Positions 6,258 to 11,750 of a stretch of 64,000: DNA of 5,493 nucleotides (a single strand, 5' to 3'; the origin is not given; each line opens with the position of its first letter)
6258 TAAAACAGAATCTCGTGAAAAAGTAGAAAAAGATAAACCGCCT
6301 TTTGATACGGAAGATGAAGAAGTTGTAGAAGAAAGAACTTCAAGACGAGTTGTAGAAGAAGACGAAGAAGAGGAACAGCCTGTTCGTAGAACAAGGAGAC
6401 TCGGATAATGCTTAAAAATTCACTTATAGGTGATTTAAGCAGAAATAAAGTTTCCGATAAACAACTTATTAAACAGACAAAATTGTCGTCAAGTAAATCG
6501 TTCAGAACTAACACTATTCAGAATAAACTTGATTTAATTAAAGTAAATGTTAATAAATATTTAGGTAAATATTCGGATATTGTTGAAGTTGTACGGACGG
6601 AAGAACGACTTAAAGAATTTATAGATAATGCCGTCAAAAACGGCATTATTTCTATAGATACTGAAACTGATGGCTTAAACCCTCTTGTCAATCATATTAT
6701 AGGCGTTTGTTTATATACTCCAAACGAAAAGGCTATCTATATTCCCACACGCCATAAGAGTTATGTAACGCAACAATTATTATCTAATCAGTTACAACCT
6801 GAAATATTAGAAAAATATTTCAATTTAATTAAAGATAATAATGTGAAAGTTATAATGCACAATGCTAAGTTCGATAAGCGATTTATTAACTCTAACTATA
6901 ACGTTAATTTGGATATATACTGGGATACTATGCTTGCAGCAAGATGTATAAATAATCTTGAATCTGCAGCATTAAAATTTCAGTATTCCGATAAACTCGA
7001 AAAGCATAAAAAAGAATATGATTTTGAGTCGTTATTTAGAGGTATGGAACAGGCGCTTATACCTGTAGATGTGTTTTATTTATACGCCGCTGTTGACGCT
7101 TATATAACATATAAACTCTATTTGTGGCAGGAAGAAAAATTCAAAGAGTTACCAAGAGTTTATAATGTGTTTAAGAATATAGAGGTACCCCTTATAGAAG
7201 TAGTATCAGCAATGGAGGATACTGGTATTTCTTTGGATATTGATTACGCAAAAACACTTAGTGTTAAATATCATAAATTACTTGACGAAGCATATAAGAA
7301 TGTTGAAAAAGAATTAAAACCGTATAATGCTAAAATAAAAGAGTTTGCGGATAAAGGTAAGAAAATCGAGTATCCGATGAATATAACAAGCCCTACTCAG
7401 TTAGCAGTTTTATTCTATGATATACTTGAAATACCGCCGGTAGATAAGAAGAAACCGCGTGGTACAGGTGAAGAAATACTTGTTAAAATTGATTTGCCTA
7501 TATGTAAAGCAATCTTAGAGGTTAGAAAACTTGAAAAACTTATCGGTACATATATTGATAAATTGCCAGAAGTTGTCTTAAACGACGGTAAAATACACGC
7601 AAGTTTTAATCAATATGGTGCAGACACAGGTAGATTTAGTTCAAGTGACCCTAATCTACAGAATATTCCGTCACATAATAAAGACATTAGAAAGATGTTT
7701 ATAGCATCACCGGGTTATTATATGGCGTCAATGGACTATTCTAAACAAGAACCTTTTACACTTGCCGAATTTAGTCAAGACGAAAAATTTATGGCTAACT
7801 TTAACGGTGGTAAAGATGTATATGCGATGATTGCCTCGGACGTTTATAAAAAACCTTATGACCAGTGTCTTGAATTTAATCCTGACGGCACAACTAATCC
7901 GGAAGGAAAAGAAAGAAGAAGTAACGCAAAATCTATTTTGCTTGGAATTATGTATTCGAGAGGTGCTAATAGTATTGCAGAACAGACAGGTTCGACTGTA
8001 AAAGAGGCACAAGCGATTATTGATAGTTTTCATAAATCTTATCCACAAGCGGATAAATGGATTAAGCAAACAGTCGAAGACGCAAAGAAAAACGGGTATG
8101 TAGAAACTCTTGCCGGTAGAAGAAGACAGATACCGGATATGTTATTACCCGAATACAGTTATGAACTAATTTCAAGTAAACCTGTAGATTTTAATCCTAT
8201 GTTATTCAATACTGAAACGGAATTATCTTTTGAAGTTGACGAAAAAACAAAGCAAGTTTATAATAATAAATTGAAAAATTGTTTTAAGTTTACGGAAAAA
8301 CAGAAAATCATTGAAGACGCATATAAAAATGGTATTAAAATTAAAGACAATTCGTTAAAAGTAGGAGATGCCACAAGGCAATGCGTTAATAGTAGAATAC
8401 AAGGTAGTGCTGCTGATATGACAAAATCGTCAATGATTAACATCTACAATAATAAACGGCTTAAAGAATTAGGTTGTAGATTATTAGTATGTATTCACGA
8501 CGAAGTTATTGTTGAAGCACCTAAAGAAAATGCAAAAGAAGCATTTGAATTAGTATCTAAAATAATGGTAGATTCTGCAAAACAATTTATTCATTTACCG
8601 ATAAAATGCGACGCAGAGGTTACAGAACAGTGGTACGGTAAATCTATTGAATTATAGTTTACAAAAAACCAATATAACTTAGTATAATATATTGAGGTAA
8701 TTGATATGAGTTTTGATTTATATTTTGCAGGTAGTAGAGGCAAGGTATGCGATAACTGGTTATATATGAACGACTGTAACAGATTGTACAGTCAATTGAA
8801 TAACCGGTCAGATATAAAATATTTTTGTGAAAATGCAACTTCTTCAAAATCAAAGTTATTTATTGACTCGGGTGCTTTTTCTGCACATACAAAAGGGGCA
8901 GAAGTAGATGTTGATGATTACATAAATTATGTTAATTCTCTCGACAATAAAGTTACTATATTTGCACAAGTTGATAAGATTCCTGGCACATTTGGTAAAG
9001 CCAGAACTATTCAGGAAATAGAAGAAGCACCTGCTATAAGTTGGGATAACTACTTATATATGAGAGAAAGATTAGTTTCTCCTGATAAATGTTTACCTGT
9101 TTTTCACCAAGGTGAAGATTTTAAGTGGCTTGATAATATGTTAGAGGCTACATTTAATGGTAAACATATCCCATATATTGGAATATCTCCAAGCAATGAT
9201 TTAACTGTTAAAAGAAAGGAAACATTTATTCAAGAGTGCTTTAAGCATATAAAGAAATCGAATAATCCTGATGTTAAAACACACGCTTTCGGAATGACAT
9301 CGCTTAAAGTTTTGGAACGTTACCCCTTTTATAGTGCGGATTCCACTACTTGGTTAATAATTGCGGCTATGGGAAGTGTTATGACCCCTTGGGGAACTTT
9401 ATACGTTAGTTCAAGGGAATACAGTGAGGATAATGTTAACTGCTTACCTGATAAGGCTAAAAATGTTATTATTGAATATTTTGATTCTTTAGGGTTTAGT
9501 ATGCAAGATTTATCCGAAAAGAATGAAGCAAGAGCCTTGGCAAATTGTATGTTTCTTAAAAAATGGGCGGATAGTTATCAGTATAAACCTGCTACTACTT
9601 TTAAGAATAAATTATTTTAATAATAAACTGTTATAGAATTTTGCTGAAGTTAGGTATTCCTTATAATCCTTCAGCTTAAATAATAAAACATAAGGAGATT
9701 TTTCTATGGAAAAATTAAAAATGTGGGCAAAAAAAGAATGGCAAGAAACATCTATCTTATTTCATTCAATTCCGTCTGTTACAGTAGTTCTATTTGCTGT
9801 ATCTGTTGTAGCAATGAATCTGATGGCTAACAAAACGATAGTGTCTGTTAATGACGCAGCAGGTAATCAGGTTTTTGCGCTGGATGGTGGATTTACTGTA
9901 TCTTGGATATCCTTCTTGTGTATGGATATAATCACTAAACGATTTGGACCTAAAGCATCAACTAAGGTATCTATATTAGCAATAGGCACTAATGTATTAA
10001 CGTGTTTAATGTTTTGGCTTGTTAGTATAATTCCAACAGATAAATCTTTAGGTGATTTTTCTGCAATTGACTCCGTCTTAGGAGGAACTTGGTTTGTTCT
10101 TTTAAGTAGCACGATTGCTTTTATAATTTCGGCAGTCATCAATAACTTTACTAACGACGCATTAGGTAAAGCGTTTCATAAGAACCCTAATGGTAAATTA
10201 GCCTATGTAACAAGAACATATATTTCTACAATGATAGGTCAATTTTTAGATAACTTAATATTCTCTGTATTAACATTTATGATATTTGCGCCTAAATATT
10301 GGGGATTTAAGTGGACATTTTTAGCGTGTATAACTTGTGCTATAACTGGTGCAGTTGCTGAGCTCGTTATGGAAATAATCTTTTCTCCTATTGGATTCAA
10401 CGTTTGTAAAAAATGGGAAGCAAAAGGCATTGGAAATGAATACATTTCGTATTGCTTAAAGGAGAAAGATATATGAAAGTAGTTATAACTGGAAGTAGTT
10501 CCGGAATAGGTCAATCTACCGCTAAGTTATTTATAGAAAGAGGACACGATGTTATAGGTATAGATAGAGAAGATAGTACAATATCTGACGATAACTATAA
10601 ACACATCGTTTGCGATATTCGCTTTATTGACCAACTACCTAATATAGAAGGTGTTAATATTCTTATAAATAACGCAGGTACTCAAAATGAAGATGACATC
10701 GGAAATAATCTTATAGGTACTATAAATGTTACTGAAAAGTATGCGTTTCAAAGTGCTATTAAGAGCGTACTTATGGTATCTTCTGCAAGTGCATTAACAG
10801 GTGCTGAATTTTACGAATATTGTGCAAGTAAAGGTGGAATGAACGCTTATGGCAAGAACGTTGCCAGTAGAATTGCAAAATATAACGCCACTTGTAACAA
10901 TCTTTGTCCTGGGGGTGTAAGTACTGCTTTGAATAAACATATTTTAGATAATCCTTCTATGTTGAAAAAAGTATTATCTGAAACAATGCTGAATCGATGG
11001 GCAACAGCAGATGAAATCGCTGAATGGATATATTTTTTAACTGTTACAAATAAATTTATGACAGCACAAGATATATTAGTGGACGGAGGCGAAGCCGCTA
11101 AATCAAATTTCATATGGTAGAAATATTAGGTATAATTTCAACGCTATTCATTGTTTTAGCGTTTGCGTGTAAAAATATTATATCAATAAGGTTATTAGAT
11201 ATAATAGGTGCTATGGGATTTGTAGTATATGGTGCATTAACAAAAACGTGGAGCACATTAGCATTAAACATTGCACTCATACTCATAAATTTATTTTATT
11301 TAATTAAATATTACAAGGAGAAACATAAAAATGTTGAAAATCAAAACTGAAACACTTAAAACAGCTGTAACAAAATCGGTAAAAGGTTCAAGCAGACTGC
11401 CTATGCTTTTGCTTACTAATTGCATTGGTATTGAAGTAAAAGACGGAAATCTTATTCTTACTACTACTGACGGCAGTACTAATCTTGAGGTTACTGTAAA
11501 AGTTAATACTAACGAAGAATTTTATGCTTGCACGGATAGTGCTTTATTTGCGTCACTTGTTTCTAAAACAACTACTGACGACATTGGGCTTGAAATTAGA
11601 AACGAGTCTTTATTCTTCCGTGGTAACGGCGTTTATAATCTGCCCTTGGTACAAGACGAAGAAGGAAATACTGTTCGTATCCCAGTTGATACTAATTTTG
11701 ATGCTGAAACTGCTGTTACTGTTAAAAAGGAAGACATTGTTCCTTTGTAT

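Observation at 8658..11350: DpdA - YhhQ - SDR - 3-TM cassette inside the replisome operon: salvage-fed DNA 7-deazaguanine modification with an unexplained reductase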

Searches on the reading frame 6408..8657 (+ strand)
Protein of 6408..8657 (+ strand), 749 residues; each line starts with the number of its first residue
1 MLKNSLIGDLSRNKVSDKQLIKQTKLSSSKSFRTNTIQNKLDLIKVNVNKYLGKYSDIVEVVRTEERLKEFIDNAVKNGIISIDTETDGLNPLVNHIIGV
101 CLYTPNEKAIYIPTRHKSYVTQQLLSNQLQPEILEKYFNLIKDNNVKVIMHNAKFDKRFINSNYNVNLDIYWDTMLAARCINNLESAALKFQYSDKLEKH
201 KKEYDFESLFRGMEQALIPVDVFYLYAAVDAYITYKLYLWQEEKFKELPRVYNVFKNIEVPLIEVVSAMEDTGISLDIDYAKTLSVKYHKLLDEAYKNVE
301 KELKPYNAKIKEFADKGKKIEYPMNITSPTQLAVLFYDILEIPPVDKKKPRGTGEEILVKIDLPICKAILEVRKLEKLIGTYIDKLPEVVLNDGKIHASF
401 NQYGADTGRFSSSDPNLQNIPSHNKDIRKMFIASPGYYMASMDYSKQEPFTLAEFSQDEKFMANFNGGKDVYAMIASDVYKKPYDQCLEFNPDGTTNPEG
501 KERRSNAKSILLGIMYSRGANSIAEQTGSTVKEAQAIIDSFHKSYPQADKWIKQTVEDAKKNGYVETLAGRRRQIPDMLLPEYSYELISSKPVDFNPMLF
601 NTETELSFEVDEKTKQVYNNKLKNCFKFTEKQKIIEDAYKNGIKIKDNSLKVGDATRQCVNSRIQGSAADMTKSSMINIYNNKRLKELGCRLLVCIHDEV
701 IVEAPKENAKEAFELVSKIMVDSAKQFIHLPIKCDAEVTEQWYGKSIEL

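Call 3: search_protein_families(library=pfam, proteins=[window:6408-8657:+], max_evalue=0.01)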
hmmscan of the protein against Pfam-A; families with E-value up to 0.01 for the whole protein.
window:6408-8657:+ (749 aa): 4 families
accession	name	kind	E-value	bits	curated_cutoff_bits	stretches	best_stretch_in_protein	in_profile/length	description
PF00476.26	DNA_pol_A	-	4.1e-93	312.8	34.3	2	291-578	3-281/381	DNA polymerase family A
PF01612.26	DNA_pol_A_exo1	-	5.1e-17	62.6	23.6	1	60-238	2-165/173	3'-5' exonuclease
PF24608.2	PDDEXK_15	-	0.00052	20.4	27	1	539-634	69-162/164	Phage putative PDDEXK endonuclease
PF13482.12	RNase_H_2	-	0.001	19.5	22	1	83-170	3-85/165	RNase_H superfamily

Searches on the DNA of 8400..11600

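Call 67: search_rna_families(source=window, start=8400, end=11600, threshold=evalue, max_evalue=10, show_alignments=3)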
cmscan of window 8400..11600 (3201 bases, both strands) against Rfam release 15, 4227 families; matches with E-value up to 10: 5.
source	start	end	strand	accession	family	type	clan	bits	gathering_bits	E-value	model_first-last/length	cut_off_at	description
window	8790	8868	+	RF00203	snoR160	Gene; snRNA; snoRNA; CD-box;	-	20.5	42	9.6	1-80/80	no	Small nucleolar RNA R160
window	8906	8939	+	RF00316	snoR43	Gene; snRNA; snoRNA; CD-box;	-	19.8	50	5.2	1-73/73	no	Small nucleolar RNA R43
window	10955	11013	+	RF01139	sR2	Gene; snRNA; snoRNA; CD-box;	-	18.3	42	0.59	1-57/57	no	Small nucleolar RNA sR2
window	8411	8520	+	RF01420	snoR113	Gene; snRNA; snoRNA; CD-box;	-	17.3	47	3.3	1-103/103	no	Small nucleolar RNA snoR113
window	9827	9923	+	RF02166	PVT1_3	Gene; lncRNA;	-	13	45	3.7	1-95/95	no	Pvt1 oncogene conserved region 3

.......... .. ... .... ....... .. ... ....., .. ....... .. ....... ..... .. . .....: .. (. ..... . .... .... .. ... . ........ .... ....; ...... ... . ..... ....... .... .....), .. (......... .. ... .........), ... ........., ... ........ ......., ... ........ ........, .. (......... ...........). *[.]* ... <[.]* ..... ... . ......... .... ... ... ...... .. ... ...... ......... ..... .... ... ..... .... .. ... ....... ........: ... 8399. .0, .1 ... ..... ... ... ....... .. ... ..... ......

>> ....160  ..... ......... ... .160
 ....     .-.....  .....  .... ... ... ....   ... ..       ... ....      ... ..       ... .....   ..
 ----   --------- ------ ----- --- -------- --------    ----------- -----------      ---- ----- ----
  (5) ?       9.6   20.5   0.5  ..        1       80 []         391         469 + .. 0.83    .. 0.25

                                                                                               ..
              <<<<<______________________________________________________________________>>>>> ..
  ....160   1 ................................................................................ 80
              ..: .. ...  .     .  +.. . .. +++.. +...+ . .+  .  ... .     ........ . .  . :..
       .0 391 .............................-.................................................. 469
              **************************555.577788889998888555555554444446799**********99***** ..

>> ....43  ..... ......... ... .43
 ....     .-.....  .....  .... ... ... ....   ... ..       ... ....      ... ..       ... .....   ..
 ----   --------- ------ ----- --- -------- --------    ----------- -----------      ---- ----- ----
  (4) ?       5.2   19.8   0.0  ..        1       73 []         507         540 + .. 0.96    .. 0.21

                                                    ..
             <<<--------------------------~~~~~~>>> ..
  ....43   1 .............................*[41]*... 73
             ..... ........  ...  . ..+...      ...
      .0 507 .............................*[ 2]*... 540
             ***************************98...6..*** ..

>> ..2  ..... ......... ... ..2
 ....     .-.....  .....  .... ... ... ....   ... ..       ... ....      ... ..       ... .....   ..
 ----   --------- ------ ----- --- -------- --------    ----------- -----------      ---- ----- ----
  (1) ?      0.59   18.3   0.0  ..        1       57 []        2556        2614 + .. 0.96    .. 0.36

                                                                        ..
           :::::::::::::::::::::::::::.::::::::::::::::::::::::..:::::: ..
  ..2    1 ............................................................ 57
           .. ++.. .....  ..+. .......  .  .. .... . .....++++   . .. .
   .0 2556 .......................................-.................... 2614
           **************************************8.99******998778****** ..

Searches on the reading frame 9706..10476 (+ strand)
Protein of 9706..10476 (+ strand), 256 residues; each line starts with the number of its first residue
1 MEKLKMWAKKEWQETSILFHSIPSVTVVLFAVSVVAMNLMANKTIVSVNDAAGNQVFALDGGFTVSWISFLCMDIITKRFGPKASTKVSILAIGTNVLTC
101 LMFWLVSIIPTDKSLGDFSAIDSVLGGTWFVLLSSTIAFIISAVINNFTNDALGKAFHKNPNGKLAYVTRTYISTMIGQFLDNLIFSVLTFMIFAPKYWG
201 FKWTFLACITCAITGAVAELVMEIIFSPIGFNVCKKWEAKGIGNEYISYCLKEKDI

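Call 3: search_protein_families(library=pfam, proteins=[window:9706-10476:+], max_evalue=0.01)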
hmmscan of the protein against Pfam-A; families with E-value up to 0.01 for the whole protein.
window:9706-10476:+ (256 aa): 2 families
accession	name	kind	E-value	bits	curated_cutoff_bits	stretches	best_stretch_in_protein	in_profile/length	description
PF02592.20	Vut_1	-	1e-24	88.1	27.2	1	61-229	2-148/152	Putative vitamin uptake transporter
PF12271.14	Chs7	-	0.0074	16.2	25.1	1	22-157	124-256/287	Chitin synthase export chaperone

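Call 4: search_protein_families(library=phrogs, proteins=[window:9706-10476:+], max_evalue=0.01)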
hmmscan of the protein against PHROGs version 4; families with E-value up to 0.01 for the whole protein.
window:9706-10476:+ (256 aa): 1 family
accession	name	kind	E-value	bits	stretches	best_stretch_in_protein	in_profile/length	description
phrog_4899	-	unknown function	6.1e-12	47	1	25-210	9-159/175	-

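Call 5: search_protein_families(library=ncbifam, proteins=[window:9706-10476:+], max_evalue=0.01)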
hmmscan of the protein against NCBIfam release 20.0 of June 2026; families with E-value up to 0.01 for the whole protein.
window:9706-10476:+ (256 aa): 1 family
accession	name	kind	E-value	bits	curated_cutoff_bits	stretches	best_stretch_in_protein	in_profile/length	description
TIGR00697.1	TIGR00697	equivalog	8.6e-09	35.5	50.95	1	28-207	7-170/201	queuosine precursor transporter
